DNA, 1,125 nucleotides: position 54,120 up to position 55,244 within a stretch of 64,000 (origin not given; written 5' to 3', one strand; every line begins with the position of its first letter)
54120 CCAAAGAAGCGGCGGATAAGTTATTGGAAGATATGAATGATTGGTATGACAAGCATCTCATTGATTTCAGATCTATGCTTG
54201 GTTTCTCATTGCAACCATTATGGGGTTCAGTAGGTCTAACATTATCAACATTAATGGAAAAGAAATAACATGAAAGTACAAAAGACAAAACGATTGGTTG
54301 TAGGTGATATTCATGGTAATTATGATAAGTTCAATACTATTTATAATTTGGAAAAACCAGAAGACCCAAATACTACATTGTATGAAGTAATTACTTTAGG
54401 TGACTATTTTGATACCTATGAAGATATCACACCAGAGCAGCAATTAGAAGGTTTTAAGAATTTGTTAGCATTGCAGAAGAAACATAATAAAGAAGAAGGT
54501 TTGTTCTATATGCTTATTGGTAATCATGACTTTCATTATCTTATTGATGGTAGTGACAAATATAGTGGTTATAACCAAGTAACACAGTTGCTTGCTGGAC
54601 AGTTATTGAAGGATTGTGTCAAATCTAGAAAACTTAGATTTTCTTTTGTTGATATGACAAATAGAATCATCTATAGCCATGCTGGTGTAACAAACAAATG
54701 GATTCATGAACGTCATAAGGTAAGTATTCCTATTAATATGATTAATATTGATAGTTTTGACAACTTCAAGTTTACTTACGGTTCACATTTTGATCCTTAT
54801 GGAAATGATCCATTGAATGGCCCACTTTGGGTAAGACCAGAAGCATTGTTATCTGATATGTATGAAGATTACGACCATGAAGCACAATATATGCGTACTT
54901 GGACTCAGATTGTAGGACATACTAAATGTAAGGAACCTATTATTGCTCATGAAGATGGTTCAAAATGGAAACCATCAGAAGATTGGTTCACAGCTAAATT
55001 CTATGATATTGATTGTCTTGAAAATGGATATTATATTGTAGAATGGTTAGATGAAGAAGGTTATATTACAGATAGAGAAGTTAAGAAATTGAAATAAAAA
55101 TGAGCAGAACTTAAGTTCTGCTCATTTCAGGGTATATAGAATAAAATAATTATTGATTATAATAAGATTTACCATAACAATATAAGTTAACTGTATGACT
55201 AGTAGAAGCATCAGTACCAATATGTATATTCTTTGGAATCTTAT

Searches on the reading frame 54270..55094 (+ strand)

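Call 64: search_protein_families(library=phrogs, proteins=[window:54270-55094:+], max_evalue=0.0001)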
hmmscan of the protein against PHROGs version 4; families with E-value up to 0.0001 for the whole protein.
window:54270-55094:+ (275 aa): 1 family
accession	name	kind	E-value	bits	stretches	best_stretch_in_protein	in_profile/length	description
phrog_246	-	other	1.2e-06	28.8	1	6-226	176-361/417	NinI-like serine-threonine phosphatase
